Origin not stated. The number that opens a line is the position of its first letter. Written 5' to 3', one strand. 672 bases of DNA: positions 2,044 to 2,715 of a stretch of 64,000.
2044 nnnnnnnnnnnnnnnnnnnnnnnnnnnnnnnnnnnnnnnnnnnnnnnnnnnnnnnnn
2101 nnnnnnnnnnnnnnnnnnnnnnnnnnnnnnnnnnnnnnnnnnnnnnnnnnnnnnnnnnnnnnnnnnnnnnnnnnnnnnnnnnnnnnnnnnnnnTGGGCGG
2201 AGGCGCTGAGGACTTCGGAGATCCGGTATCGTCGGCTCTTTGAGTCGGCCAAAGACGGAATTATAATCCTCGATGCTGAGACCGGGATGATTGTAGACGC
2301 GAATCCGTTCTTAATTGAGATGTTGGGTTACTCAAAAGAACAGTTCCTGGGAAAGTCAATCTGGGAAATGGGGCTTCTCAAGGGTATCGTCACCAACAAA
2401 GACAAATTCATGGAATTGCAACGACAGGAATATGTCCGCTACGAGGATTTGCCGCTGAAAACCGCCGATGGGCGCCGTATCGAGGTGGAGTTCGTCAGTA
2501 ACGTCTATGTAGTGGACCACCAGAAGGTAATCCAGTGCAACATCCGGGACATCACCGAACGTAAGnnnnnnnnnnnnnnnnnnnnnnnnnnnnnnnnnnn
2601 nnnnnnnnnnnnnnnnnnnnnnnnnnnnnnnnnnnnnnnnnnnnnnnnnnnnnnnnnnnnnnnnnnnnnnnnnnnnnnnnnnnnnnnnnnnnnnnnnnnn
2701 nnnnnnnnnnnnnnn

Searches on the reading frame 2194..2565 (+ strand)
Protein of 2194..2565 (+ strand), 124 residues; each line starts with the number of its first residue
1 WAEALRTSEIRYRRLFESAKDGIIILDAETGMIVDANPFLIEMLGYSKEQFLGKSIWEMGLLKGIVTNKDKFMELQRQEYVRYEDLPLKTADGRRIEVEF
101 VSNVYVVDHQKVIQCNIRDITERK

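Call 62: find_homologous_proteins(query=window:2194-2565:+, max_evalue=1e-15)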
Query window:2194-2565:+ (124 aa): 1113 proteins with E <= 1e-15 among 1265 candidates; the best 120 are listed.
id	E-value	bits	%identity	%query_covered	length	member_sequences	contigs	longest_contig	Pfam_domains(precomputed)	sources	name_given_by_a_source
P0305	1.1e-66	240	71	98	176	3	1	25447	PF13426.14,PF13188.14,PF00989.32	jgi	-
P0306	7.0e-65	234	62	97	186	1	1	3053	PF13426.14,PF13188.14,PF08448.17,PF00989.32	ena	-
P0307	4.3e-64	232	73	97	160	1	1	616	PF13426.14,PF13188.14,PF00989.32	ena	-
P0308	2.4e-62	226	83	98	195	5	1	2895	PF13426.14,PF13188.14,PF00989.32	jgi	-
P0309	2.6e-61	223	61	98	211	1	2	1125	PF13426.14,PF13188.14,PF00989.32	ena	-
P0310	9.8e-61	221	61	97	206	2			PF13426.14,PF13188.14,PF08448.17,PF00989.32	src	-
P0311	5.9e-60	219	82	98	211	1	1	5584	PF13426.14,PF13188.14,PF08448.17,PF00989.32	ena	-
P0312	2.2e-58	213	70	65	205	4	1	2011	PF13426.14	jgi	jgi:two-component system CheB/CheR fusion protein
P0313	4.0e-58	213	72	95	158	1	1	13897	PF13426.14,PF13188.14,PF00989.32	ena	-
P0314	4.4e-58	213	59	97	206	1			PF13426.14,PF13188.14,PF08448.17,PF00989.32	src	-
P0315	4.7e-58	212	55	98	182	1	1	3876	PF13426.14,PF13188.14,PF00989.32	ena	-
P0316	6.5e-58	212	70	98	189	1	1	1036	PF13426.14,PF13188.14,PF00989.32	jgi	-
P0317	9.4e-58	211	66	81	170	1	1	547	PF08447.19,PF13426.14,PF13188.14,PF00989.32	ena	-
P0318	1.0e-55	205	75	98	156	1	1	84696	PF13426.14,PF13188.14,PF00989.32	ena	-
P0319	2.5e-55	204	73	99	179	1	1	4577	PF13426.14,PF13188.14,PF00989.32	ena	-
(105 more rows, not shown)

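Call 65: find_encoding_contigs(protein=P0311, flank=5000, max_places=2)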
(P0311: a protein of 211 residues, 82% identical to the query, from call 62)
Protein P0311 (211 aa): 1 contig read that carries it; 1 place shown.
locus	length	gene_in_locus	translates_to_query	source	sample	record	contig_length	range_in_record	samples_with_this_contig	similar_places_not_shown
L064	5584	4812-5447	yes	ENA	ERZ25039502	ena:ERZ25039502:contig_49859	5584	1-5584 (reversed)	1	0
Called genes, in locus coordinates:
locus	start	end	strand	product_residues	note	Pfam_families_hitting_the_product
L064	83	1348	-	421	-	PF13173:AAA_14, PF13635:DUF4143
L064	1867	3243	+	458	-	PF01339:CheB_methylest, PF03705:CheR_N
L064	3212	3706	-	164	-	-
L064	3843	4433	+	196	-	PF13596:PAS_10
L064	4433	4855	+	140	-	-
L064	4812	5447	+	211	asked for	PF08448:PAS_4 (faint), PF00989:PAS, PF13188:PAS_8, PF13426:PAS_9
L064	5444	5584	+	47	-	?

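Call 66: find_encoding_contigs(protein=P0308, flank=5000, max_places=2)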
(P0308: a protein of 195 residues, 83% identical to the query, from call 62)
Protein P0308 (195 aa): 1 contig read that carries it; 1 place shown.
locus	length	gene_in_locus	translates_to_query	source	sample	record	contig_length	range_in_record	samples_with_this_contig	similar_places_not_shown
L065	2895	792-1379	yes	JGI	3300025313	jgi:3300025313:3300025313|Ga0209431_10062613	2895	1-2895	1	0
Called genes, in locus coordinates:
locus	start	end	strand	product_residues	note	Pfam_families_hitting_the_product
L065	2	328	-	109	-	?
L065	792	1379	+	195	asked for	PF00989:PAS (weak), PF13188:PAS_8, PF13426:PAS_9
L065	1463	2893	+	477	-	?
